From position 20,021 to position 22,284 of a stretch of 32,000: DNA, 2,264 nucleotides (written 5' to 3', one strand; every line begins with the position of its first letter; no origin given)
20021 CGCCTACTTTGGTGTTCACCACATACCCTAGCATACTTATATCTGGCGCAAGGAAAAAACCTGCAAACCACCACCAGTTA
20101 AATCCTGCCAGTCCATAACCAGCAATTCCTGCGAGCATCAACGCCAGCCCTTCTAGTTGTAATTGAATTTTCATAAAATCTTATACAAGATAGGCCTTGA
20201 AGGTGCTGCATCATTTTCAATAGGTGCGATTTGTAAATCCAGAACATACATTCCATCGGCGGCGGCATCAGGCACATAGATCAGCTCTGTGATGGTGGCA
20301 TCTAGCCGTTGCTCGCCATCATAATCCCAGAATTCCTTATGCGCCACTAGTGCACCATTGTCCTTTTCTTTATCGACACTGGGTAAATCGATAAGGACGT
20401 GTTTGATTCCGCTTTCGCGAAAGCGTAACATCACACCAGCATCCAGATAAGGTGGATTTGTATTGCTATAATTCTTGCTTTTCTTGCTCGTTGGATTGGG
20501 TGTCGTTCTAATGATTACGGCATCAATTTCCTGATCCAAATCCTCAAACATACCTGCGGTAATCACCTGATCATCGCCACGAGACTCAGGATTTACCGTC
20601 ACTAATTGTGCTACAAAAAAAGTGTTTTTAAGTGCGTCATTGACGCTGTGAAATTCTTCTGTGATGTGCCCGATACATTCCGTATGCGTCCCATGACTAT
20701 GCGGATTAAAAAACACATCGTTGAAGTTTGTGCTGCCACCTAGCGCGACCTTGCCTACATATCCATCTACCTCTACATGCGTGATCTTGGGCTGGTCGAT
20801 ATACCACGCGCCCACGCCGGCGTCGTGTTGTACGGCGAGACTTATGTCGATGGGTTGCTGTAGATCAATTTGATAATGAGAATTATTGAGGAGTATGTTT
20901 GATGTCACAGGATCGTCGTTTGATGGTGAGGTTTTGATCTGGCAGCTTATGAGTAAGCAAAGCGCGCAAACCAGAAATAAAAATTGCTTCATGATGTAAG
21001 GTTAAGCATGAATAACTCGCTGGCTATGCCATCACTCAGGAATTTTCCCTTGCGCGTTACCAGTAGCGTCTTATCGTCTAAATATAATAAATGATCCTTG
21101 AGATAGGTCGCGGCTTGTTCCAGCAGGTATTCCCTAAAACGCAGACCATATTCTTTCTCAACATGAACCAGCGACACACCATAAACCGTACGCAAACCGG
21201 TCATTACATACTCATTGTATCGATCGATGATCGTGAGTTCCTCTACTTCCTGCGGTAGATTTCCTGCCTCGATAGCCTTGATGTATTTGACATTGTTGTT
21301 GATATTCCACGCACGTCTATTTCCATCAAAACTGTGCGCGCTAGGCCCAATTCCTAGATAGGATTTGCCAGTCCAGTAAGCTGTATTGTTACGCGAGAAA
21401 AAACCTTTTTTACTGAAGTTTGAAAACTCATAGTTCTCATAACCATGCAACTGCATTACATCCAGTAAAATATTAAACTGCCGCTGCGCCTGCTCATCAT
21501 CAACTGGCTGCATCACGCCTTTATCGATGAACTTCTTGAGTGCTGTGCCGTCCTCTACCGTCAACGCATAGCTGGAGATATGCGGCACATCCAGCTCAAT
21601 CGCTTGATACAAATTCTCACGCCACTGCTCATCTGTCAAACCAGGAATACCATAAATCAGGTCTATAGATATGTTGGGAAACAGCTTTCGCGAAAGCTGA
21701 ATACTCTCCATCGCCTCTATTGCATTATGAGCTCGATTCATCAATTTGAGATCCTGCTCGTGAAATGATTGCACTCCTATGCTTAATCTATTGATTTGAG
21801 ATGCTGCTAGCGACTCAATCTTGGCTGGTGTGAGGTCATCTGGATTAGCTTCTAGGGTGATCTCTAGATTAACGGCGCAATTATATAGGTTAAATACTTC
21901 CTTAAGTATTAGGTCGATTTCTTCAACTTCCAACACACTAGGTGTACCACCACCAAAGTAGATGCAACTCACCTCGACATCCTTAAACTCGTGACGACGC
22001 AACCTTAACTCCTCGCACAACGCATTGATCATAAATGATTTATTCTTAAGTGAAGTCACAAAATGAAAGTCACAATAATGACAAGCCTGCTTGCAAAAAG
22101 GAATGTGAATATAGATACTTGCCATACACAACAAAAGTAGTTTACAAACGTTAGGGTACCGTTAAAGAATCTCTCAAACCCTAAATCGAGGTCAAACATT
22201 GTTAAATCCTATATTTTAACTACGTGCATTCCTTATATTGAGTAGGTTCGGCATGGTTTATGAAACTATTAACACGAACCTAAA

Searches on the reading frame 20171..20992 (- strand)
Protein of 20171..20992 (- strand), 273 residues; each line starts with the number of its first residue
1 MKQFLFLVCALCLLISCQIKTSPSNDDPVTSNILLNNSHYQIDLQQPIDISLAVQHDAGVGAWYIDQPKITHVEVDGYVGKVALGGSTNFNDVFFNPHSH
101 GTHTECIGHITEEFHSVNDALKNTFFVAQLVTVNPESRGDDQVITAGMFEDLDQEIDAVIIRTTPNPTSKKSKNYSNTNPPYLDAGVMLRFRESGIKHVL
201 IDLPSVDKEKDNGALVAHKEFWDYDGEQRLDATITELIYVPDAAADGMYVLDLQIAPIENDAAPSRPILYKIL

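Call 18: search_protein_families(library=pfam, proteins=[window:20171-20992:-])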
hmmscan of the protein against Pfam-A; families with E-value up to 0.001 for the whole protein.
window:20171-20992:- (273 aa): 1 family
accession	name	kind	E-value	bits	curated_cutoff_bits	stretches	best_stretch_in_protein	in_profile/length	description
PF04199.19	Cyclase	-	1.5e-13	51.6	23.1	1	50-208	3-142/142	Putative cyclase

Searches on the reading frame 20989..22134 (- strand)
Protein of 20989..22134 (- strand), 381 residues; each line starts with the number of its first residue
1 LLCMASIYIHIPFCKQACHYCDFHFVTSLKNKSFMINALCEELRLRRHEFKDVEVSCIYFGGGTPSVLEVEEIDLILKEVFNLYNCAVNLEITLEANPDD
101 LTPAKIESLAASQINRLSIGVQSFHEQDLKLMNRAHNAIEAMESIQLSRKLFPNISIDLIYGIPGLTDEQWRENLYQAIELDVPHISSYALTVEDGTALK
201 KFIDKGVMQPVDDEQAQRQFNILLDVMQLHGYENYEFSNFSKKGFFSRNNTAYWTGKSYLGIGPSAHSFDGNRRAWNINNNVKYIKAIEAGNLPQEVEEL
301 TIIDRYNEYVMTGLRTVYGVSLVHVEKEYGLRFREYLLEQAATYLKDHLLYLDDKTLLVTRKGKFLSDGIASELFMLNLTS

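Call 18: search_protein_families(library=pfam, proteins=[window:20989-22134:-])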
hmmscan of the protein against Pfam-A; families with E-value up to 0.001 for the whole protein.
window:20989-22134:- (381 aa): 2 families
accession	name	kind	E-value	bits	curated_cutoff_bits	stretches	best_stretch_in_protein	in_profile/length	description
PF04055.27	Radical_SAM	-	9.9e-24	84.8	29.5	1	8-173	1-161/166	Radical SAM superfamily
PF06969.22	HemN_C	-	3.4e-10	40.3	24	1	301-366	2-67/67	HemN C-terminal domain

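Call 19: find_homologous_proteins(query=window:20989-22134:-, max_evalue=1e-30)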
Query window:20989-22134:- (381 aa): 8000 proteins with E <= 1e-30 among 8000 candidates; the best 120 are listed.
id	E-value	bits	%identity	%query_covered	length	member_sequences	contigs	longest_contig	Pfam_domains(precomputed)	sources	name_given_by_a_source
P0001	1.3e-253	858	100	99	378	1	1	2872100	PF04055.28,PF06969.23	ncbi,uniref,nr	ncbi:radical SAM family heme chaperone HemW [Nonlabens ponticola]|uniref:Heme chaperone HemW n=1 Tax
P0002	6.9e-200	682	78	99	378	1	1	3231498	PF04055.28,PF06969.23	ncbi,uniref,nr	ncbi:coproporphyrinogen III oxidase [Nonlabens sp. YIK11]|uniref:radical SAM family heme chaperone H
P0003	6.0e-198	675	78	99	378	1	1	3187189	PF04055.28,PF06969.23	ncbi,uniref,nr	ncbi:radical SAM family heme chaperone HemW [Nonlabens agnitus]|uniref:Heme chaperone HemW n=1 Tax=N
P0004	4.4e-196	669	76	99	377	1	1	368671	PF04055.28,PF06969.23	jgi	jgi:oxygen-independent coproporphyrinogen-3 oxidase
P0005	4.4e-193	659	76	99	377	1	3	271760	PF04055.28,PF06969.23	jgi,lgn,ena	-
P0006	1.1e-192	658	77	99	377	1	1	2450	PF04055.28,PF06969.23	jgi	jgi:oxygen-independent coproporphyrinogen-3 oxidase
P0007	7.1e-190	649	75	99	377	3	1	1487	PF04055.28,PF06969.23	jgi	jgi:oxygen-independent coproporphyrinogen-3 oxidase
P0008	1.3e-188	645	75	99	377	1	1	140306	PF04055.28,PF06969.23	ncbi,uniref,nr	ncbi:radical SAM family heme chaperone HemW [Nonlabens antarcticus]|uniref:radical SAM family heme c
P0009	9.7e-186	635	72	99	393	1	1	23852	PF04055.28,PF06969.23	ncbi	-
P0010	4.6e-185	633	72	100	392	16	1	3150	PF04055.28,PF06969.23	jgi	jgi:putative oxygen-independent coproporphyrinogen III oxidase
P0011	4.4e-184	630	72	99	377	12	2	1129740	PF04055.28,PF06969.23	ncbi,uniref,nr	ncbi:oxygen-independent coproporphyrinogen-3 oxidase [Nonlabens xylanidelens]|uniref:Heme chaperone 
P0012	1.3e-182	625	71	99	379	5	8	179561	PF04055.28,PF06969.23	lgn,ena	-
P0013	2.1e-182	624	70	100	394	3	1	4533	PF04055.28,PF06969.23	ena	-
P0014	3.5e-182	623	71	99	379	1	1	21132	PF04055.28,PF06969.23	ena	-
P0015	3.8e-182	623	70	100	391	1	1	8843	PF04055.28,PF06969.23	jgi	jgi:oxygen-independent coproporphyrinogen-3 oxidase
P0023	2.5e-180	617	71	99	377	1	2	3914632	PF04055.28,PF06969.23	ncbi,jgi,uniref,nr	ncbi:oxygen-independent coproporphyrinogen-3 oxidase [Nonlabens dokdonensis]|jgi:oxygen-independent 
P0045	1.4e-174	598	71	99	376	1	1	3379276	PF04055.28,PF06969.23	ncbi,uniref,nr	ncbi:coproporphyrinogen III oxidase [Nonlabens spongiae]|uniref:Heme chaperone HemW n=1 Tax=Nonlaben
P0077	2.2e-166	571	65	99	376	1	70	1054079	PF04055.28,PF06969.23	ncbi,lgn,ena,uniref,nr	ncbi:radical SAM family heme chaperone HemW [Croceibacter atlanticus]|uniref:radical SAM family heme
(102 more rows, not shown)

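Call 20: find_encoding_contigs(protein=P0002, flank=10000, max_places=1)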
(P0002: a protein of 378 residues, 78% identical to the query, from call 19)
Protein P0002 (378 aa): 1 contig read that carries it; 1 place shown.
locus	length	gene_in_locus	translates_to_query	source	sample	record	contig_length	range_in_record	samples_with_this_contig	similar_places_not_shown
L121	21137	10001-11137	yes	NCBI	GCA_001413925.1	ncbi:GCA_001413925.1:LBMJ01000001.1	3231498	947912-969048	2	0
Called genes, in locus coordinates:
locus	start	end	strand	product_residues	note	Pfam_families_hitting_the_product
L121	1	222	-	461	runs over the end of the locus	PF00171:Aldedh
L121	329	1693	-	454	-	PF02771:Acyl-CoA_dh_N, PF02770:Acyl-CoA_dh_M, PF00441:Acyl-CoA_dh_1, PF08028:Acyl-CoA_dh_2, PF22924:ACOX_C_alpha1 (weak)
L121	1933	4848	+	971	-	PF01326:PPDK_N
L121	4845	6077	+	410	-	PF13354:Beta-lactamase2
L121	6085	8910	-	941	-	PF07690:MFS_1 (weak), PF03219:TLC, PF13646:HEAT_2 (faint)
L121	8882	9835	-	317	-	PF13354:Beta-lactamase2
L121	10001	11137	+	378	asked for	PF04055:Radical_SAM, PF06969:HemN_C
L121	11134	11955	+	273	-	PF20329:DUF6624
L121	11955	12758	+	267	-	PF04199:Cyclase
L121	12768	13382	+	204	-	PF14014:DUF4230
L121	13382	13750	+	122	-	PF04237:YjbR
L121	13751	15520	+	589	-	PF00488:MutS_V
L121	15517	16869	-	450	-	PF01225:Mur_ligase, PF08245:Mur_ligase_M, PF02875:Mur_ligase_C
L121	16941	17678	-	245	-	PF13431:TPR_17 (faint), PF13432:TPR_16 (faint), PF13428:TPR_14 (faint), PF14559:TPR_19 (weak), PF13414:TPR_11 (faint)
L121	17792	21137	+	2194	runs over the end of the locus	PF11974:bMG3 (weak), PF17789:MG4 (faint), PF01835:MG2, PF13620:CarboxypepD_reg, PF13715:CarbopepD_reg_2, PF07715:Plug, PF00207:A2M, PF17973:bMG10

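Call 21: find_encoding_contigs(protein=P0003, flank=10000, max_places=1)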
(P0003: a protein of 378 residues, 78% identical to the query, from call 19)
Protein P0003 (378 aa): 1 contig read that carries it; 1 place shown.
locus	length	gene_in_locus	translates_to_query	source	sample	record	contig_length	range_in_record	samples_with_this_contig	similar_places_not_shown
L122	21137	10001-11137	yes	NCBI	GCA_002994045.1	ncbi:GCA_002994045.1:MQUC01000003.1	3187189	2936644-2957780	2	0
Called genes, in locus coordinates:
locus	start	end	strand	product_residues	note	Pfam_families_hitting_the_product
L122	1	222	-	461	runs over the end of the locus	PF00171:Aldedh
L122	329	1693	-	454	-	PF02771:Acyl-CoA_dh_N, PF02770:Acyl-CoA_dh_M, PF00441:Acyl-CoA_dh_1, PF08028:Acyl-CoA_dh_2, PF22924:ACOX_C_alpha1 (weak)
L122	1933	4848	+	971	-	PF01326:PPDK_N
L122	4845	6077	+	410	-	PF13354:Beta-lactamase2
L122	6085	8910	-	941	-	PF07690:MFS_1 (weak), PF03219:TLC, PF13646:HEAT_2 (faint)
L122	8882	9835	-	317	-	PF13354:Beta-lactamase2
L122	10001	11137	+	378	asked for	PF04055:Radical_SAM, PF06969:HemN_C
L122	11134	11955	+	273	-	PF20329:DUF6624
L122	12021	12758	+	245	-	PF04199:Cyclase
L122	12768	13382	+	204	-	PF14014:DUF4230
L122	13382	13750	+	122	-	PF04237:YjbR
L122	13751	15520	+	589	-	PF00488:MutS_V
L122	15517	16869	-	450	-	PF01225:Mur_ligase, PF08245:Mur_ligase_M, PF02875:Mur_ligase_C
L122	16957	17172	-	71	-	-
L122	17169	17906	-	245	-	PF13428:TPR_14 (faint), PF13432:TPR_16 (faint), PF14559:TPR_19 (faint)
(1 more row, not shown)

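Call 22: find_encoding_contigs(protein=P0008, flank=10000, max_places=1)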
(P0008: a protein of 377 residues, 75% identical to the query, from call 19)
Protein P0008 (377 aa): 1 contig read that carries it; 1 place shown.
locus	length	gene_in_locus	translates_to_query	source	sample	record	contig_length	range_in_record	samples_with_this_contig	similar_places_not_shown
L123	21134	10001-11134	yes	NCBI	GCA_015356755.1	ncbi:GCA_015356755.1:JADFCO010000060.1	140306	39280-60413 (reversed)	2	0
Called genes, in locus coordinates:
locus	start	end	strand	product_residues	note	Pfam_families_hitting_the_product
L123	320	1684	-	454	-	PF02771:Acyl-CoA_dh_N, PF02770:Acyl-CoA_dh_M, PF00441:Acyl-CoA_dh_1, PF08028:Acyl-CoA_dh_2, PF22924:ACOX_C_alpha1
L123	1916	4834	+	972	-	PF01326:PPDK_N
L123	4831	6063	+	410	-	PF13354:Beta-lactamase2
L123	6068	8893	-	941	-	PF07690:MFS_1 (weak), PF03219:TLC, PF13646:HEAT_2 (faint)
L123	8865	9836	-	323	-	PF13354:Beta-lactamase2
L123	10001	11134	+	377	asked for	PF04055:Radical_SAM, PF06969:HemN_C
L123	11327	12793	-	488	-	PF03062:MBOAT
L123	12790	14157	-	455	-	PF01476:LysM, PF00657:Lipase_GDSL, PF13472:Lipase_GDSL_2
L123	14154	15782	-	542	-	-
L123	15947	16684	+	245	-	PF04199:Cyclase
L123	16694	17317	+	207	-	PF14014:DUF4230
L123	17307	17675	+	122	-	PF04237:YjbR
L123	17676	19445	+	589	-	PF00488:MutS_V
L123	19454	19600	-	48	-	-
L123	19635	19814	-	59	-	-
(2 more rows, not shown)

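Call 23: find_encoding_contigs(protein=P0011, flank=10000, max_places=1)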
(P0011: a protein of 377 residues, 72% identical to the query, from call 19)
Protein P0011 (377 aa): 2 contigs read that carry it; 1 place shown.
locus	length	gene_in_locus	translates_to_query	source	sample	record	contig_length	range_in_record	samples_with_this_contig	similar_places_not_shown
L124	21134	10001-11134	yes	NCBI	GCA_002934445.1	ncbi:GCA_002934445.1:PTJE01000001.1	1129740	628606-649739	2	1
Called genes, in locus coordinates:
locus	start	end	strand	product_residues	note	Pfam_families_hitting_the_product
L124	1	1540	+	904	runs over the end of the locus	PF13620:CarboxypepD_reg, PF13715:CarbopepD_reg_2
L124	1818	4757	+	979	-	PF01326:PPDK_N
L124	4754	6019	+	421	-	PF13354:Beta-lactamase2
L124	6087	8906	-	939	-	PF07690:MFS_1, PF03219:TLC, PF13646:HEAT_2 (faint)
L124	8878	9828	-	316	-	PF13354:Beta-lactamase2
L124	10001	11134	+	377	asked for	PF04055:Radical_SAM, PF06969:HemN_C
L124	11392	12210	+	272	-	PF20329:DUF6624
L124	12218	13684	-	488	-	PF03062:MBOAT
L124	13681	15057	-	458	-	PF01476:LysM, PF13472:Lipase_GDSL_2 (weak)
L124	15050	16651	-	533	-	-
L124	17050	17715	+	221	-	PF01127:Sdh_cyt (faint)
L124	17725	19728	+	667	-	PF00890:FAD_binding_2, PF01266:DAO (faint), PF07992:Pyr_redox_2 (faint), PF02910:Succ_DH_flav_C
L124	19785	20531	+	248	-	PF13085:Fer2_3, PF13187:Fer4_9 (faint), PF12838:Fer4_7, PF13183:Fer4_8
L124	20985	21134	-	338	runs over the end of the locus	PF02469:Fasciclin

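Call 24: find_encoding_contigs(protein=P0023, flank=10000, max_places=1)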
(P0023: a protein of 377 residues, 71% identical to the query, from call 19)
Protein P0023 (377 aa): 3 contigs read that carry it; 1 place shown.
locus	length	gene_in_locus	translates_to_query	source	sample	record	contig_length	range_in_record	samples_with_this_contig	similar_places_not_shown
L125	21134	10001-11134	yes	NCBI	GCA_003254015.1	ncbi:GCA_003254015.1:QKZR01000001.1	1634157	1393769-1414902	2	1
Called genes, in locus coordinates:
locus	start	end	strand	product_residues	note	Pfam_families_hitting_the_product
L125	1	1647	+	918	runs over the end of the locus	PF13620:CarboxypepD_reg, PF13715:CarbopepD_reg_2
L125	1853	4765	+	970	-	PF01326:PPDK_N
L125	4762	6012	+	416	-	PF13354:Beta-lactamase2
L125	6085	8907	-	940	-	PF07690:MFS_1 (weak), PF03219:TLC, PF13646:HEAT_2 (faint)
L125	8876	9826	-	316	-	PF13354:Beta-lactamase2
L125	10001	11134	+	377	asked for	PF04055:Radical_SAM, PF06969:HemN_C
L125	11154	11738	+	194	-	PF05118:Asp_Arg_Hydrox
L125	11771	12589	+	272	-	PF20329:DUF6624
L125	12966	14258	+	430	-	PF05195:AMP_N, PF00557:Peptidase_M24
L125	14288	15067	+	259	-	PF00795:CN_hydrolase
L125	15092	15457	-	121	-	-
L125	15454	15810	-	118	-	-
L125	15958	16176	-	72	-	-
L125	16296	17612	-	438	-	PF05221:AdoHcyase, PF02826:2-Hacid_dh_C, PF00670:AdoHcyase_NAD, PF07991:KARI_N (weak), PF13241:NAD_binding_7 (weak)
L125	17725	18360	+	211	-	PF01648:ACPS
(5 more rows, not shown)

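Call 25: find_encoding_contigs(protein=P0045, flank=10000, max_places=1)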
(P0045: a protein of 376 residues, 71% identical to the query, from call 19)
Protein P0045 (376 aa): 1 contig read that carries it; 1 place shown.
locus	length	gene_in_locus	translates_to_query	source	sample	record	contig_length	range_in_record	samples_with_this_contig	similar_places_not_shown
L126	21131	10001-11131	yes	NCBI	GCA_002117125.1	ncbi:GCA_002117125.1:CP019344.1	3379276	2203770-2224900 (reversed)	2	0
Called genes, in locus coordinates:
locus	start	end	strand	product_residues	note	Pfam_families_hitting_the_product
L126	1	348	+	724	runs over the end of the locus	PF02897:Peptidase_S9_N, PF00326:Peptidase_S9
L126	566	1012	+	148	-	PF00210:Ferritin (faint), PF09537:DUF2383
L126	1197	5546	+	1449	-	PF00929:RNase_T, PF02811:PHP, PF07733:DNA_pol3_alpha, PF17657:DNA_pol3_finger, PF14579:HHH_6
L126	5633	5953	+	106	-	PF00085:Thioredoxin, PF00578:AhpC-TSA (faint), PF08534:Redoxin (faint), PF14595:Thioredoxin_9 (weak), PF13098:Thioredoxin_2, PF13905:Thioredoxin_8 (faint)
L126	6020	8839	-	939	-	PF07690:MFS_1, PF03219:TLC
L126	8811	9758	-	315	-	PF13354:Beta-lactamase2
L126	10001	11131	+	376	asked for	PF04055:Radical_SAM, PF06969:HemN_C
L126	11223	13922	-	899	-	PF13620:CarboxypepD_reg, PF13715:CarbopepD_reg_2 (weak)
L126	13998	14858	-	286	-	PF09697:Porph_ging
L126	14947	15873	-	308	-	PF09697:Porph_ging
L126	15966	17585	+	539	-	PF00512:HisKA (weak), PF02518:HATPase_c, PF13589:HATPase_c_3 (faint)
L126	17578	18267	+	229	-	PF00072:Response_reg, PF00486:Trans_reg_C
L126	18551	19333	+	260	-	-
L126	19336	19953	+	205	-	PF01712:dNK, PF02223:Thymidylate_kin (faint)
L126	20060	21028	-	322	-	PF00579:tRNA-synt_1b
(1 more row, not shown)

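Call 26: find_encoding_contigs(protein=P0077, flank=10000, max_places=1)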
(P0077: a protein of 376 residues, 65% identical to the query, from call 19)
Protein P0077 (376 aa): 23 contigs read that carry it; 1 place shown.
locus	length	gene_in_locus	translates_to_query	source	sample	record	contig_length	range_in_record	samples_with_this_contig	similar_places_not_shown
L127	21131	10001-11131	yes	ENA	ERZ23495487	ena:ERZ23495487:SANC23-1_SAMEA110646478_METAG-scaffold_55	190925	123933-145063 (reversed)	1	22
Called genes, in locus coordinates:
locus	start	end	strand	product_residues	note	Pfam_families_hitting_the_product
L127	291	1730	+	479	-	PF00282:Pyridoxal_deC, PF00155:Aminotran_1_2 (faint), PF01212:Beta_elim_lyase (weak), PF00266:Aminotran_5 (weak)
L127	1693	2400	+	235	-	PF03009:GDPD, PF13653:GDPD_2 (weak)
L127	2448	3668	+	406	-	PF01266:DAO (faint), PF03486:HI0933_like, PF07992:Pyr_redox_2 (weak), PF13738:Pyr_redox_3 (weak), PF22780:HI0933_like_1st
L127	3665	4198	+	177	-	PF08002:DUF1697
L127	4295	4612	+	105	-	PF00085:Thioredoxin, PF08534:Redoxin (faint), PF13098:Thioredoxin_2, PF13905:Thioredoxin_8 (faint)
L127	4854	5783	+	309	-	PF01882:DUF58, PF13519:VWA_2 (weak)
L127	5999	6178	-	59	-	-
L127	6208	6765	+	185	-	PF00881:Nitroreductase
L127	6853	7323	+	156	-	-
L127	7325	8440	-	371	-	PF13506:Glyco_transf_21, PF00535:Glycos_transf_2, PF13641:Glyco_tranf_2_3 (weak)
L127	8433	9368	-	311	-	-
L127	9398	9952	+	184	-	PF02075:RuvC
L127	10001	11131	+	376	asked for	PF04055:Radical_SAM, PF06969:HemN_C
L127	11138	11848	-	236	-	PF00072:Response_reg, PF04397:LytTR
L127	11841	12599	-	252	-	PF06580:His_kinase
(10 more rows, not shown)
